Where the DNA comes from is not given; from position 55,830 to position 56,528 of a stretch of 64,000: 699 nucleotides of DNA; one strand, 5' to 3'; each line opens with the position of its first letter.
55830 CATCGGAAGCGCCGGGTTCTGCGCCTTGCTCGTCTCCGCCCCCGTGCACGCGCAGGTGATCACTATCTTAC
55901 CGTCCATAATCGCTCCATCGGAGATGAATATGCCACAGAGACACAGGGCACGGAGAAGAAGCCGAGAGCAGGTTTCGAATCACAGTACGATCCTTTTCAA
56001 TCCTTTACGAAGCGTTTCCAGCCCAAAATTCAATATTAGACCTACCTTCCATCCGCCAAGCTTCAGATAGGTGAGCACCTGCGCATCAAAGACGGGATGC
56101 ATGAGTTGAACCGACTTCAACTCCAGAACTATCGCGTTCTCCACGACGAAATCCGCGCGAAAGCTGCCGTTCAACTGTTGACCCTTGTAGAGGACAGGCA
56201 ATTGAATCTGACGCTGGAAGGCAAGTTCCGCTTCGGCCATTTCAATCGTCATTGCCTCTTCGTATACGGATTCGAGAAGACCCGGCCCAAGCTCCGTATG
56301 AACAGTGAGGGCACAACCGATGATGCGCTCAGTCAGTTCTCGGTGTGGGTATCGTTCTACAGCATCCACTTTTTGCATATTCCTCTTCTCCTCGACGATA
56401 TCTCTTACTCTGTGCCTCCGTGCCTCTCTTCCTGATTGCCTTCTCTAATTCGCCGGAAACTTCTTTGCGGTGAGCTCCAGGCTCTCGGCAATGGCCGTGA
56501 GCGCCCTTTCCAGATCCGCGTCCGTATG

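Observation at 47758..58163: About 134-bp purine-arm/pyrimidine-arm inverted-repeat elements fill five intergenic gaps of the lysine-fermentation operon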

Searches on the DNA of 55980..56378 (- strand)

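Call 91: search_rna_families(sources=[L022, L027, L042, L101, L338, L155, L152, L164, L173, L030, L055, L060, L008, L015, L077, L062, L067, L252], threshold=gathering)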
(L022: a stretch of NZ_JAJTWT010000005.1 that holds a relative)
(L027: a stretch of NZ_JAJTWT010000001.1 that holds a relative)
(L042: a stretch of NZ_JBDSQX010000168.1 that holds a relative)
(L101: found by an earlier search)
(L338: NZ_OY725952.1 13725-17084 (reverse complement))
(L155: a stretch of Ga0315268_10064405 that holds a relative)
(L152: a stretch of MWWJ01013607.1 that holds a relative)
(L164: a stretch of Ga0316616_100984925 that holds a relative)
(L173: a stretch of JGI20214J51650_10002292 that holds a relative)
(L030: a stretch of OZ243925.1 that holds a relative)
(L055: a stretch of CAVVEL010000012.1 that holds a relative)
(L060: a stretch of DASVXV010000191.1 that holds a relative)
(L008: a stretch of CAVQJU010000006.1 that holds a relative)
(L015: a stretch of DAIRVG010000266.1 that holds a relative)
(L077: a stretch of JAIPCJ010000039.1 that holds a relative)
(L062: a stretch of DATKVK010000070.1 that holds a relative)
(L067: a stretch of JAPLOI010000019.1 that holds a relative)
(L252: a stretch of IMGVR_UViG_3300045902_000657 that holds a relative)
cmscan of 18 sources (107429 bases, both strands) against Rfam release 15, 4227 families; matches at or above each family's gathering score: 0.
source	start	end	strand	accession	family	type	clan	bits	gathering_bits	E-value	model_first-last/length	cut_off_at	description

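Call 100: search_rna_families(sources=[L138, L163, L168, L201, L176, L158, L149, L156, L157, L159, L160, L169, L185, L187, L188, L190, L194, L206, L211, L212], threshold=gathering)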
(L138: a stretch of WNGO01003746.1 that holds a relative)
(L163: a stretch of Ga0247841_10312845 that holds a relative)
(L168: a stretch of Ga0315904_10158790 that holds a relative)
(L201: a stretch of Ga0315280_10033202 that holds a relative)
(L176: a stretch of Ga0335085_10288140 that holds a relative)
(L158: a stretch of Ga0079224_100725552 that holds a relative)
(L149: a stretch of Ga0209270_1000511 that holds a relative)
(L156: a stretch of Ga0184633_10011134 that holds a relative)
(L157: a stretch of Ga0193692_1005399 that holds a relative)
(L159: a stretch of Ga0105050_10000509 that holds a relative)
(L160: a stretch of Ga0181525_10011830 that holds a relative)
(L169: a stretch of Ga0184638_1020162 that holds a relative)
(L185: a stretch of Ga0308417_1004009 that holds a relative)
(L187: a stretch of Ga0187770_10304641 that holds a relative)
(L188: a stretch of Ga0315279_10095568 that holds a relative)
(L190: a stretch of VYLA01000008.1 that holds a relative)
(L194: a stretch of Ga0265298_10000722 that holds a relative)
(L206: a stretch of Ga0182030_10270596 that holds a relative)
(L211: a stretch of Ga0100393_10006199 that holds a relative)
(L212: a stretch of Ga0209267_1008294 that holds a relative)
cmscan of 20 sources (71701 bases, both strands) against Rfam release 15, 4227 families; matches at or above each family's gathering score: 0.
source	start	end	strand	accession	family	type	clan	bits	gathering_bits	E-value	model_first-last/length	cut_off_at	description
